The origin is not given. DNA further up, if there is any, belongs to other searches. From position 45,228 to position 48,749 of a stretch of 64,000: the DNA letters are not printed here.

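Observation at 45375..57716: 4113-aa polyvalent protein in the virion module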

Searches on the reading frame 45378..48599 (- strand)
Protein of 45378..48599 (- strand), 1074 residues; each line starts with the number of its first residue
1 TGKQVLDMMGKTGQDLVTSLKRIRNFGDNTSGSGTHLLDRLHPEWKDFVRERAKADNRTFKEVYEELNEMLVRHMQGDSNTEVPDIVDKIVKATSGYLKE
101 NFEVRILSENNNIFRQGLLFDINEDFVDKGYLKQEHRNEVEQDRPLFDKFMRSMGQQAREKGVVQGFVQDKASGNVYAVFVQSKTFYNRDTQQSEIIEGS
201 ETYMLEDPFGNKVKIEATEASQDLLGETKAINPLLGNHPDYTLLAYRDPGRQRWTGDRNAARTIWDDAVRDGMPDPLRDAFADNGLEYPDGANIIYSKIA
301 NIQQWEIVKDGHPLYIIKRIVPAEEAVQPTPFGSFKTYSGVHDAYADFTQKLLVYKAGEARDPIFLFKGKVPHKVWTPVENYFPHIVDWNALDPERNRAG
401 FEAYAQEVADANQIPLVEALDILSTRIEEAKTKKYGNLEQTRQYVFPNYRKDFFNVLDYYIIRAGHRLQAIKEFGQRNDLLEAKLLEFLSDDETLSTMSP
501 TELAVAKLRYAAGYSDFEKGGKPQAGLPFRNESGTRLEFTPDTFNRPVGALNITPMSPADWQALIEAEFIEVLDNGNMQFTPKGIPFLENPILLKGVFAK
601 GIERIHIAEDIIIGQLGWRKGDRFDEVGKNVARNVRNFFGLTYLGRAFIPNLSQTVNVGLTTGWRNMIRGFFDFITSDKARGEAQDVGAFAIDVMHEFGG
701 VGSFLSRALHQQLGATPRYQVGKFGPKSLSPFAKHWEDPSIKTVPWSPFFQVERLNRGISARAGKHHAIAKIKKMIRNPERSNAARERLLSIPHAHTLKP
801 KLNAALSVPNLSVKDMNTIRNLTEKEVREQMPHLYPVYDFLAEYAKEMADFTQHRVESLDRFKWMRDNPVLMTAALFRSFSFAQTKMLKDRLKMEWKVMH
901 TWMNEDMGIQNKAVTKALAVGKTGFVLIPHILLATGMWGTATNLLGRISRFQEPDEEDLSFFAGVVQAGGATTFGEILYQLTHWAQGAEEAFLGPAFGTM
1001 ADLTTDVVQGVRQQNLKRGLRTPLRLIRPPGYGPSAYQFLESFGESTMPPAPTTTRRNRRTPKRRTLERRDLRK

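Call 17: find_homologous_proteins(query=window:45378-48599:-, max_evalue=0.001)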
Query window:45378-48599:- (1074 aa): 2 proteins with E <= 0.001 among 8000 candidates.
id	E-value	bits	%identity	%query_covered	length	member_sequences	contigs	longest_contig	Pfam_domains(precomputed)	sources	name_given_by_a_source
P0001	1.6e-235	803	51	68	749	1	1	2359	-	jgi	jgi:hypothetical protein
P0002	2.4e-191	657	37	91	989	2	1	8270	-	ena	-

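Call 18: find_encoding_contigs(protein=P0002, flank=10000)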
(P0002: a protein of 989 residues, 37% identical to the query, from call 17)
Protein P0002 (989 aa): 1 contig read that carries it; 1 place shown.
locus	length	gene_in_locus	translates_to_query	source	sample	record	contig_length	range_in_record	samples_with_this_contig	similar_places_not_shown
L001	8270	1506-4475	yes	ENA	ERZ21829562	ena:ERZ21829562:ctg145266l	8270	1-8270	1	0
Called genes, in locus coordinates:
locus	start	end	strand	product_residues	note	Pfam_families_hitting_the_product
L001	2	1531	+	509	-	?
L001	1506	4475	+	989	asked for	-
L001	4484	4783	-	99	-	PF00216:Bac_DNA_binding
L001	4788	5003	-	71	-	-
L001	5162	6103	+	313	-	PF01370:Epimerase, PF16363:GDP_Man_Dehyd (faint)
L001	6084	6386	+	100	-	-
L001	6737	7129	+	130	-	-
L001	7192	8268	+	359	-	?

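Call 19: find_encoding_contigs(protein=P0001, flank=10000)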
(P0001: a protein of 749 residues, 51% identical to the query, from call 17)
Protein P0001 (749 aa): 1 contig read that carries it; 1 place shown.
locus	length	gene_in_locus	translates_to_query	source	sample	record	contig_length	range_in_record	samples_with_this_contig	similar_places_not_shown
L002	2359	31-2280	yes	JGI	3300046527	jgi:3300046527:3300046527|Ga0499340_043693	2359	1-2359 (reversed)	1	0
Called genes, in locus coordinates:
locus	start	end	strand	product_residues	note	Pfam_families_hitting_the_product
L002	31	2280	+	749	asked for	-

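Call 24: find_related_loci(query=window:45378-48599:-, collection=viral_contigs, flank=10000)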
Query window:45378-48599:- (1074 aa) in viral_contigs; peptide patterns used: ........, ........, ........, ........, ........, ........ (x = any residue, [..] = any of these).
2 stretches matched a pattern; 1 encode a relative of the query (tblastn E <= 1e-3); 1 distinct loci.
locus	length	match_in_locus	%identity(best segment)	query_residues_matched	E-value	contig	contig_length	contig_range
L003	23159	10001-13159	96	1-1053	0e+0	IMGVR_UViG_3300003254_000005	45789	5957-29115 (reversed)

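Call 45: search_protein_representatives(alignment_id=A1)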
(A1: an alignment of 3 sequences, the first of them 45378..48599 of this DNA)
Query: 3 sequences, 998 profile positions. Proteins with E-value up to 0.001 (for the whole library): 325; up to 1e-10: 62; up to 1e-30: 29. The best 150 are listed.
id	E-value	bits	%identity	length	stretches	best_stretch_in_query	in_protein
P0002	0.0e+00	1822.5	-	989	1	1-991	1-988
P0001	0.0e+00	1443.4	-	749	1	250-998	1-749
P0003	0.0e+00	1289.2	-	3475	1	3-994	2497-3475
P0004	0.0e+00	1251.4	-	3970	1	3-995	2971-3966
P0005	0.0e+00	1198.9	-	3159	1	3-975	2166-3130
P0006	0.0e+00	1191.7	-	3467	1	5-995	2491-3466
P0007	0.0e+00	1126.9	-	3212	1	5-979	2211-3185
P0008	0.0e+00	1106.6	-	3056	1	3-971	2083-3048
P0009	0.0e+00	1030.2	-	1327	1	6-981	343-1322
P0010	2.9e-135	469.1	-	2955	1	27-930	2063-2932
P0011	1.4e-121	423.8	-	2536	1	25-934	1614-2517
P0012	3.0e-115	402.8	-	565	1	2-374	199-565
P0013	4.8e-109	382.3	-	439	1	564-990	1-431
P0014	1.5e-81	291.3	-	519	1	302-813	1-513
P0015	9.0e-73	262.2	-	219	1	773-995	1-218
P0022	1.2e-41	159.2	-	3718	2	202-500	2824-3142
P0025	2.8e-35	138.1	-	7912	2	202-504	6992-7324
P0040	5.1e-15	71.0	-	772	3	303-410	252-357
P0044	7.5e-14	67.2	-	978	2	249-422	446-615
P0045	1.1e-13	66.6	-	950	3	295-409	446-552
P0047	6.8e-13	64.0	-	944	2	305-416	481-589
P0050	2.9e-12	61.9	-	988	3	229-452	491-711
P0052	4.0e-12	61.4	-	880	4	304-407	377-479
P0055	1.7e-11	59.4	-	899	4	301-410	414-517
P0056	1.9e-11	59.2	-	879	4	346-417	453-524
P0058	2.9e-11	58.6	-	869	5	532-612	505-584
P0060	3.8e-11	58.2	-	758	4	517-615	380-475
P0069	4.4e-10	54.7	-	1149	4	307-410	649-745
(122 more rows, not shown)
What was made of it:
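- The matched region is at the C-terminus in every giant listed, which range from 2536 to 7912 aa (call 45).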

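Call 46: search_protein_families(library=phrogs, proteins=[P0040, P0045, P0047, P0052, P0055, P0056, P0058, P0060, P0044, P0050], max_evalue=0.00001)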
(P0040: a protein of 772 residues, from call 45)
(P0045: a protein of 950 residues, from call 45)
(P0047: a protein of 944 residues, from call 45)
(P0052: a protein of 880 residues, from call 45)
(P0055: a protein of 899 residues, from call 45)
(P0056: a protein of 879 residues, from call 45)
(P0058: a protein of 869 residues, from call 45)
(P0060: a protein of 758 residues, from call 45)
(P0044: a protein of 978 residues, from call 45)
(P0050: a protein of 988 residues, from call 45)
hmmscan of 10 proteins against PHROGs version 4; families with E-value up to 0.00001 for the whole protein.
P0040 (772 aa): 1 family
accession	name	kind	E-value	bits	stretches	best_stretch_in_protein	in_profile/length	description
phrog_6958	-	head and packaging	1.2e-07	30.9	1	284-444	535-717/1052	virion structural protein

P0045 (950 aa): 0 families

P0047 (944 aa): 0 families

P0052 (880 aa): 1 family
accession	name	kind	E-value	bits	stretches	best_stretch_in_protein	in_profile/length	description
phrog_684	-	head and packaging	3.4e-12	46.6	1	497-625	364-504/840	virion structural protein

P0055 (899 aa): 0 families

P0056 (879 aa): 1 family
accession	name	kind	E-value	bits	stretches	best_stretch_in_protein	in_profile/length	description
phrog_342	-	head and packaging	3.2e-07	29.7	0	106-327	337-520/1235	internal virion protein with endolysin domain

P0058 (869 aa): 1 family
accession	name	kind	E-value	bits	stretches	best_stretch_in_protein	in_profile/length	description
phrog_342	-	head and packaging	3.5e-11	42.9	0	673-845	1023-1217/1235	internal virion protein with endolysin domain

P0060 (758 aa): 0 families

P0044 (978 aa): 0 families

P0050 (988 aa): 1 family
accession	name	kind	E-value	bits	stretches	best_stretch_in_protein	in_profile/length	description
phrog_286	-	unknown function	7.2e-08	33.7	1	370-423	16-69/186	-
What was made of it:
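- Some hit phrog_342 'internal virion protein with endolysin domain', phrog_684 or phrog_6958 'virion structural protein' (call 46).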

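Call 52: search_solved_structures(query=A2, max_evalue=10, show_alignments=2)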
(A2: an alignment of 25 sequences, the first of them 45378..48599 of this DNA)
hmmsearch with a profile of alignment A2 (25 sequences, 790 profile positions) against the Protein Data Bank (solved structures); distinct sequences matched with E-value up to 10: 10.
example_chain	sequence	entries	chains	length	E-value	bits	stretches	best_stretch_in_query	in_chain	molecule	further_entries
7jh5_A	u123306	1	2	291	0.045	15.5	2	64-276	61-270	Co-LOCKR: de novo designed protein switch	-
4oh8_B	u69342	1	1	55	0.07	14.8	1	236-274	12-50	Ras association domain-containing protein 5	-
4lgd_E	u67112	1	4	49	0.11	14.2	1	236-270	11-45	Ras association domain family member 5, RASSF5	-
2eia_A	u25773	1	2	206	0.34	12.5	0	247-332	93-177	EIAV CAPSID PROTEIN P26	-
1eia_A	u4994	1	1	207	0.35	12.5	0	247-332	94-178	EIAV CAPSID PROTEIN P26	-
4tql_A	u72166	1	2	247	0.46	12.1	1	15-221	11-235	Three helix bundle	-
2ymy_A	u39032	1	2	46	0.47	12.1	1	236-274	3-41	RAS ASSOCIATION DOMAIN-CONTAINING PROTEIN 5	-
3lbx_B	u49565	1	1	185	0.54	11.9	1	169-246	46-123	Spectrin beta chain, erythrocyte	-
7qep_D8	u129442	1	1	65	0.57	11.8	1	682-727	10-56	40S RIBOSOMAL PROTEIN S28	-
7cbc_A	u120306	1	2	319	1.4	10.5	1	59-276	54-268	De novo designed switch protein caging a hemagglutinin binder (sCageHA267_1S)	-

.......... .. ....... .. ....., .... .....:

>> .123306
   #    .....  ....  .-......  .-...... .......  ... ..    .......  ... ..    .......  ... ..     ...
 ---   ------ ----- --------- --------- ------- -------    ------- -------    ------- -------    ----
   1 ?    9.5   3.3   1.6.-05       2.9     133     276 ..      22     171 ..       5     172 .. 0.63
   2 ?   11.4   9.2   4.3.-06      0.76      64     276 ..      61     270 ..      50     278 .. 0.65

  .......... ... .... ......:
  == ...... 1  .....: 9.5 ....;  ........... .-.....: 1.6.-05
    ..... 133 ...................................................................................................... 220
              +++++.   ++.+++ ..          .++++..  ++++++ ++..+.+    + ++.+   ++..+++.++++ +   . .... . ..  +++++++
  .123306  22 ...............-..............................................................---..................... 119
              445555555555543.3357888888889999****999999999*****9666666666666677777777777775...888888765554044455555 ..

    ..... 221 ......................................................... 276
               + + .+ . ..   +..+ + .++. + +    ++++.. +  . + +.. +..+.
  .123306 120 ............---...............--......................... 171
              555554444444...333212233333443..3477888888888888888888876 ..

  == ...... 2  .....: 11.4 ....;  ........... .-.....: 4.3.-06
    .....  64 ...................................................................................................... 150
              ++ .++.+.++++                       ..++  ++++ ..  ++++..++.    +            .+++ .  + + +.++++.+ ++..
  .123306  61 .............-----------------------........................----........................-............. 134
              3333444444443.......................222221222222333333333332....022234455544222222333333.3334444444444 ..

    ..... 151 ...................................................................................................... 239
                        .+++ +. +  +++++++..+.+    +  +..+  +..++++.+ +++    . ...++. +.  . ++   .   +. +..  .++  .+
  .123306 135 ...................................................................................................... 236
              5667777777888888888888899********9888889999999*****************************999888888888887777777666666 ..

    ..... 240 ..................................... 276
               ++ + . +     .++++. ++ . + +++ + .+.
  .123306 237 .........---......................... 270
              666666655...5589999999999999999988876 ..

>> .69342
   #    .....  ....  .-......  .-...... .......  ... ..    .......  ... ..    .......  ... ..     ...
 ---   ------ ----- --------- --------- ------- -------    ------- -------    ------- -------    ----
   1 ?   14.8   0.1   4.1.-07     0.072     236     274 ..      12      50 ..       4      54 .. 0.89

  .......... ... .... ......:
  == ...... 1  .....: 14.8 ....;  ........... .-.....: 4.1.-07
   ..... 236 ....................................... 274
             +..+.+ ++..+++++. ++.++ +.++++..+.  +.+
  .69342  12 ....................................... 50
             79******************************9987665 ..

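Call 53: list_cluster_members(proteins=[P0003, P0004, P0025, P0010, P0040, P0052, P0056, P0058, P0045, P0069])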
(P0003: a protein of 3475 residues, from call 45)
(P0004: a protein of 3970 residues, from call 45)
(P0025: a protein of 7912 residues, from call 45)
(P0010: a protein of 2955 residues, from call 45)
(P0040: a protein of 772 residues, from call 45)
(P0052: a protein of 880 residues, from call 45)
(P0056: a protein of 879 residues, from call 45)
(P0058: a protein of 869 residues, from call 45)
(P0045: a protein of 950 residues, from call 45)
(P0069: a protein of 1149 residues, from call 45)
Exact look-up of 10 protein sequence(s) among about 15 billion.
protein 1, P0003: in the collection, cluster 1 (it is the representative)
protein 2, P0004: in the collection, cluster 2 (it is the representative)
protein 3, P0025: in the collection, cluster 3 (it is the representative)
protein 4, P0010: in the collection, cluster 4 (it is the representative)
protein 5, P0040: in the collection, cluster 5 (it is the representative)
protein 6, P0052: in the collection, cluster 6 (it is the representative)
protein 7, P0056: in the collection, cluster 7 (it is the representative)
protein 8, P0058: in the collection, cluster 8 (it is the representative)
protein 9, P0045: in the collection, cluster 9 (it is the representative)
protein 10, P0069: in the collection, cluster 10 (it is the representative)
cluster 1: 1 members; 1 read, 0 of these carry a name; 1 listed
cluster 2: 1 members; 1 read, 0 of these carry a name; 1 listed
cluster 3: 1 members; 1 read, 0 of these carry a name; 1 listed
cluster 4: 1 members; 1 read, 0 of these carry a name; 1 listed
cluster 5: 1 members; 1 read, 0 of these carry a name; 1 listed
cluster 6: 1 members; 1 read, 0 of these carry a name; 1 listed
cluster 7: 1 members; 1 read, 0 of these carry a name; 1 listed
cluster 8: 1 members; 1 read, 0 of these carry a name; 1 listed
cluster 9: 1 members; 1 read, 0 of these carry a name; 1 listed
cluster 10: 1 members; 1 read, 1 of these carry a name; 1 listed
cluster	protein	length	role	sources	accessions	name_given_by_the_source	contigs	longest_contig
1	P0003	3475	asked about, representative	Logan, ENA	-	-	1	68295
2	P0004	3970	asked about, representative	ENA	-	-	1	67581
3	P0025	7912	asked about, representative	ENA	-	-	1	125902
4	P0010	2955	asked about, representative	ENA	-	-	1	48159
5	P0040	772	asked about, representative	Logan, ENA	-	-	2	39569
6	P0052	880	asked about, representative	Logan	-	-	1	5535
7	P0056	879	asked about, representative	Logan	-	-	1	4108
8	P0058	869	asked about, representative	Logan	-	-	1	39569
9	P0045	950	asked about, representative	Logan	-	-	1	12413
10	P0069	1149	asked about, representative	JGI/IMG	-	hypothetical protein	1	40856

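Call 54: find_encoding_contigs(protein=P0058, flank=10000, max_places=2)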
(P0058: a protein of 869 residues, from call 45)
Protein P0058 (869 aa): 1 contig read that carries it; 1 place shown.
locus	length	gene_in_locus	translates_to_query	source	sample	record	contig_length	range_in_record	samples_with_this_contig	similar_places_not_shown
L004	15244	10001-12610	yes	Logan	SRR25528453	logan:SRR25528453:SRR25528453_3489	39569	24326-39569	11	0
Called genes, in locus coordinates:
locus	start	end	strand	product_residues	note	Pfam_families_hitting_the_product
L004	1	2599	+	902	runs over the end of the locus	-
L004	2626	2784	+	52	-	-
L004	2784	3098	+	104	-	-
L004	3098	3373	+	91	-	-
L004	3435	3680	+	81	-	-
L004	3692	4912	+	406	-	PF24175:SU10_adaptor (faint)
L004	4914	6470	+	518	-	PF11134:Phage_stabilise (weak)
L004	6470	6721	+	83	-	-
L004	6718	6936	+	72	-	-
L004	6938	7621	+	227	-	-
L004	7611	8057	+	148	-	-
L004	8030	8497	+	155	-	-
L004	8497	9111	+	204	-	-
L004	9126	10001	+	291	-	-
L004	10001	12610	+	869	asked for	-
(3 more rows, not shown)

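Call 55: find_encoding_contigs(protein=P0004, flank=10000, max_places=2)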
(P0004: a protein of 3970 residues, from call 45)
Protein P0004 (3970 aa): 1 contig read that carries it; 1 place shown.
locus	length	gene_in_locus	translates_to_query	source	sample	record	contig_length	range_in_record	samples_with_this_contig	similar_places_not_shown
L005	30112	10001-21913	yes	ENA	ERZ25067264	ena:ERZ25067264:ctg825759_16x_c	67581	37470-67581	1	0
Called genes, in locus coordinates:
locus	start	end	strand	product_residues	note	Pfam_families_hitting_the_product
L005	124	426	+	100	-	-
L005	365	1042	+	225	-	-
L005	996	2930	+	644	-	-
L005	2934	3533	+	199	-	-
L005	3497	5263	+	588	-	PF13860:FlgD_ig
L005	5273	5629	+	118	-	-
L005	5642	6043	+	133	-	-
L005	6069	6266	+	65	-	-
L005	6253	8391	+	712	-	-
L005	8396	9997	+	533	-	-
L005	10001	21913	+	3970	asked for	PF18763:ddrB-ParB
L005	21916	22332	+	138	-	-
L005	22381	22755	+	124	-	-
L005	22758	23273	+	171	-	-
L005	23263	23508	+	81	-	-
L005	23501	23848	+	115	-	-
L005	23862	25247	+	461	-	-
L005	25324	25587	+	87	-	-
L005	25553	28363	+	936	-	-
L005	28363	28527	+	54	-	-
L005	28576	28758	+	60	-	-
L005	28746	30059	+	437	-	-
